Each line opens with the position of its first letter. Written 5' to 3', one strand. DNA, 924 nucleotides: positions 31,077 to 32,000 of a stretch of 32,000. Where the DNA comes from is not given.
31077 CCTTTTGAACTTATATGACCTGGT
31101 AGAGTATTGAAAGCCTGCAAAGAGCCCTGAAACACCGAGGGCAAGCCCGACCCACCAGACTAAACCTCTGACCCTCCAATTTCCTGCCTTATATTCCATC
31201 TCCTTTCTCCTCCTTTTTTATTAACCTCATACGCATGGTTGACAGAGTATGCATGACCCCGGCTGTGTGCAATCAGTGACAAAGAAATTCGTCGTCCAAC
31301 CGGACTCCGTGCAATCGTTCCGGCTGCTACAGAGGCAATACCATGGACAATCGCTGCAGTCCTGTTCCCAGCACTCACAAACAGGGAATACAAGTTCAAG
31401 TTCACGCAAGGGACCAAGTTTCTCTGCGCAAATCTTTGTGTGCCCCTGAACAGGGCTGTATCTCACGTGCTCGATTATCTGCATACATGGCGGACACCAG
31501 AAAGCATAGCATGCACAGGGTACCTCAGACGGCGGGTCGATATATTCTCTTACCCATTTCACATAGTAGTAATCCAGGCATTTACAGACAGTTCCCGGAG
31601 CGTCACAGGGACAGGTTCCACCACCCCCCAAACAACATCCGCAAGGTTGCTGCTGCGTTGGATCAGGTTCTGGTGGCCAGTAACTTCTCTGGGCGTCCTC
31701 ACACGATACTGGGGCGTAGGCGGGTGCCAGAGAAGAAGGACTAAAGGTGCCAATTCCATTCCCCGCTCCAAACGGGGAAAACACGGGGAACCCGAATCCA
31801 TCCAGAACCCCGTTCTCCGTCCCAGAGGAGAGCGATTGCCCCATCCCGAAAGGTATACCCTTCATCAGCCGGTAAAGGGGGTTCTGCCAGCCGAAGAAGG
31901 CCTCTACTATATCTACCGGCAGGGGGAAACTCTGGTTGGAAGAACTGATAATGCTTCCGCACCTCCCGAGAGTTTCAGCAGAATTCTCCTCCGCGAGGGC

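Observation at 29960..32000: Candidate undescribed envelope system: CxC/CxxC-dense protein, then leaderless pilin-like protein, then 3-TM mini-protein (operon runs off the window)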

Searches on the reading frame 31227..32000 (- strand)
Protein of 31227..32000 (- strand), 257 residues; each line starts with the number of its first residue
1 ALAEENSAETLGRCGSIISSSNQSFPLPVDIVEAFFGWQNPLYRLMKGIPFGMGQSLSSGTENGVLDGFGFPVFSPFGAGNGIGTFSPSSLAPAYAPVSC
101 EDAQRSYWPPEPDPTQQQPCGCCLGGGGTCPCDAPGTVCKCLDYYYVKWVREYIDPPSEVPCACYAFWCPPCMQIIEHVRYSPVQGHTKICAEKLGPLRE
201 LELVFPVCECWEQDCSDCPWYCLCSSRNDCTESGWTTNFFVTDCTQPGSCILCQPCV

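Call 7: search_protein_families(library=pfam, proteins=[window:31227-32000:-], max_evalue=1)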
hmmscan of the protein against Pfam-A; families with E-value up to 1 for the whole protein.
window:31227-32000:- (257 aa): 0 families

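Call 12: find_homologous_proteins(query=window:31227-32000:-)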
Query window:31227-32000:- (257 aa): 1 proteins with E <= 0.001 among 135 candidates.
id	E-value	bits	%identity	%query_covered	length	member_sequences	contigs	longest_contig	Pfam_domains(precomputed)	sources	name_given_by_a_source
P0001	7.0e-5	41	76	15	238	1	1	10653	-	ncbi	-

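Call 15: find_encoding_contigs(protein=P0001, flank=10000, max_places=10)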
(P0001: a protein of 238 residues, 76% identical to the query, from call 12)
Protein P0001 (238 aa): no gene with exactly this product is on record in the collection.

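Call 21: list_cluster_members(proteins=[P0001, P0002])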
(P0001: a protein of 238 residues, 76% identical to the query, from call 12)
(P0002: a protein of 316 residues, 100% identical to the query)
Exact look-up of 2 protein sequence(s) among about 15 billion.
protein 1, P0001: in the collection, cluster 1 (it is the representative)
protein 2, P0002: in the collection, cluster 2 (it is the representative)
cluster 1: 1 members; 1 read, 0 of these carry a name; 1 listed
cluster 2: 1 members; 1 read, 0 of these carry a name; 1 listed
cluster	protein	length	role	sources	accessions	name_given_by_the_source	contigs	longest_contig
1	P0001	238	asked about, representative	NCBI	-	-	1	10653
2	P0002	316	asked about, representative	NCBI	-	-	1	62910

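Call 38: search_protein_families(library=ncbifam, proteins=[window:31227-31865:-, P0001], max_evalue=0.1)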
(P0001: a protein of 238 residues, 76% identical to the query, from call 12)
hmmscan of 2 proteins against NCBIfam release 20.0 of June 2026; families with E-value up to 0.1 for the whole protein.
window:31227-31865:- (212 aa): 0 families

P0001 (238 aa): 0 families

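Call 41: search_protein_representatives(protein=window:31227-31865:-)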
Query: 212 residues. Proteins with E-value up to 0.001 (for the whole library): 4; up to 1e-10: 1; up to 1e-30: 1. The best 4 are listed.
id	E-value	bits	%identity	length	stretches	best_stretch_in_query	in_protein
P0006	2.7e-48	181.5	54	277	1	53-211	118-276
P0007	1.2e-09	54.8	37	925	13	173-200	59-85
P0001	1.9e-05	41.1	76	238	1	8-48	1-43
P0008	1.9e-04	37.8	41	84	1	92-147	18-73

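Call 52: find_homologous_proteins(query=A4, max_evalue=0.01)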
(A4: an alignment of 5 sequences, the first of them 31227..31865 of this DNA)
Query A4 (5 sequences) (212 aa, profile of the alignment): 2 proteins with E <= 0.01 among 1156 candidates.
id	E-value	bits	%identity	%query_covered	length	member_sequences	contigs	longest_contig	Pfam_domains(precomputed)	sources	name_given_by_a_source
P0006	3.3e-80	286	54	75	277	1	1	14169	-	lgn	-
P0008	2.0e-25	108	43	25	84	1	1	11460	-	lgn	-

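Call 53: find_encoding_contigs(protein=P0008, flank=10000)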
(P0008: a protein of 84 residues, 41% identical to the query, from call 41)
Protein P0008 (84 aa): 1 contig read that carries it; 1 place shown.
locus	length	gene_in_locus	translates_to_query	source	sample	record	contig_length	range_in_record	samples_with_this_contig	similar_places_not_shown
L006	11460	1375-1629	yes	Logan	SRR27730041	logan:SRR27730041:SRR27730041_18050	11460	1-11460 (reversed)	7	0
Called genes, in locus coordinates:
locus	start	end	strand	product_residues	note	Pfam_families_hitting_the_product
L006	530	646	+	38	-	-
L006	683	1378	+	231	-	-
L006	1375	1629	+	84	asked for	-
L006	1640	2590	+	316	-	-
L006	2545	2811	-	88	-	-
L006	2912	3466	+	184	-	-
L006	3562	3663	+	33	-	-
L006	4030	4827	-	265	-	PF13801:Metal_resist (weak)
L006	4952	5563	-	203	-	PF01161:PBP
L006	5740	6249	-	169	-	-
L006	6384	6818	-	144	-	-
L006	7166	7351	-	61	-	PF00005:ABC_tran (weak)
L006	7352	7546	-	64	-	-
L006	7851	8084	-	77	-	-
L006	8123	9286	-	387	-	PF02636:Methyltransf_28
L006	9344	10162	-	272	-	PF04445:SAM_MT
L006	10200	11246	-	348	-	-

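Call 60: search_solved_structures(query=A4, max_evalue=10)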
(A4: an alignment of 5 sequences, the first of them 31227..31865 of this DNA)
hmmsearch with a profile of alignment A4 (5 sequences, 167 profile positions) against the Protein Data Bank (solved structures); distinct sequences matched with E-value up to 10: 0.

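Call 68: predict_structure(alignment_id=A6)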
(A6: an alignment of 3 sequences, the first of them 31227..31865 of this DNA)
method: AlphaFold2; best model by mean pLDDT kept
length: 212 residues; sequences in the alignment: 3
mean_pLDDT: 37.5   pTM: 0.25
mean pLDDT of the five models: 37.5, 36.1, 31.9, 31.4, 28.4
residues with pLDDT >= 90: 0; 70-90: 0; 50-70: 27; < 50: 185
segments of 3 or more residues with pLDDT < 50: 1-4, 6-103, 118-125, 139-144, 146-212
pLDDT, mean of each block of 10 residues (from residue 1): 38 33 34 37 34 32 37 34 37 47 56 55 47 54 45 34 29 28 27 26 27 26
secondary structure, 60 per line:
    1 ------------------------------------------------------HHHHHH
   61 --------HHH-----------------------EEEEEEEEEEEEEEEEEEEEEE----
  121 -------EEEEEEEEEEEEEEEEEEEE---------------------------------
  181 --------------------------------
elements in order: H55-60 E95-116 E128-147

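Call 69: search_protein_families(library=pfam, proteins=[P0006, P0001, P0008, L006:683-1378:+, L006:1640-2590:+], max_evalue=1)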
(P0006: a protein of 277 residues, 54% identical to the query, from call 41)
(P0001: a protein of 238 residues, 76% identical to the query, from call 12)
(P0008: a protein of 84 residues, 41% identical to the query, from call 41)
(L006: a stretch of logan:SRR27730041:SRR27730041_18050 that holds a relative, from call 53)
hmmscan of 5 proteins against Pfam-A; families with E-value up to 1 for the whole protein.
P0006 (277 aa): 0 families

P0001 (238 aa): 0 families

P0008 (84 aa): 0 families

L006:683-1378:+ (231 aa): 0 families

L006:1640-2590:+ (316 aa): 0 families

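Call 73: search_protein_families(library=padloc, proteins=[window:31227-31865:-, P0001, P0006], max_evalue=0.1)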
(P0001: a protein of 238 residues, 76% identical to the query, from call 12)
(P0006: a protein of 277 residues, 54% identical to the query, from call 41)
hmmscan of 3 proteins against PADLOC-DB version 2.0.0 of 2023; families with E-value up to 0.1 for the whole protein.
window:31227-31865:- (212 aa): 0 families

P0001 (238 aa): 0 families

P0006 (277 aa): 0 families

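Call 88: search_protein_families(library=phrogs, proteins=[window:31227-31865:-, P0001, P0006, L006:1640-2590:+, L006:683-1378:+], max_evalue=0.1)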
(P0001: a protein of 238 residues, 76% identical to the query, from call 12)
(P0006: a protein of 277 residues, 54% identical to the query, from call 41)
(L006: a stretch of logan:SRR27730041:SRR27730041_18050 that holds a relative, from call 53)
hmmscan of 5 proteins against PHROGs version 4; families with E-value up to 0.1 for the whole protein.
window:31227-31865:- (212 aa): 0 families

P0001 (238 aa): 0 families

P0006 (277 aa): 0 families

L006:1640-2590:+ (316 aa): 0 families

L006:683-1378:+ (231 aa): 0 families

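Call 99: search_protein_families(library=pfam, proteins=[window:31227-32000:-, P0006, P0001, P0008], max_evalue=10)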
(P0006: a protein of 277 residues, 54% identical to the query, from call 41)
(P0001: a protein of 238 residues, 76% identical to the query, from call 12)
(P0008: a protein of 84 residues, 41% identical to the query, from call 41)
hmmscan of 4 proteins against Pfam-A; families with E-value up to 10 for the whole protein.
window:31227-32000:- (257 aa): 0 families

P0006 (277 aa): 0 families

P0001 (238 aa): 0 families

P0008 (84 aa): 0 families

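Call 102: find_encoding_contigs(protein=window:31227-31865:-, flank=10000)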
Protein window:31227-31865:- (212 aa): no gene with exactly this product is on record in the collection.

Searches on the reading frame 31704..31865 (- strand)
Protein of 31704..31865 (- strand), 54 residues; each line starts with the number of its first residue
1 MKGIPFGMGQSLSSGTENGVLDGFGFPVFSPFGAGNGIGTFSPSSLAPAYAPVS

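Call 46: find_related_loci(query=A3, collection=metagenome_contigs, flank=8000)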
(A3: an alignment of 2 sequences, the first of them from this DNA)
Query A3 (54 aa) in metagenome_contigs; peptide patterns used: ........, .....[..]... (x = any residue, [..] = any of these).
63 stretches matched a pattern, but none encodes a relative of the query by tblastn (E <= 1e-3).

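Call 86: find_related_loci(query=A3, collection=viral_contigs, flank=8000)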
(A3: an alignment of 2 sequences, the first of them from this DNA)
Query A3 (54 aa) in viral_contigs; peptide patterns used: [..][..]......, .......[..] (x = any residue, [..] = any of these).
22 stretches matched a pattern, but none encodes a relative of the query by tblastn (E <= 1e-3).
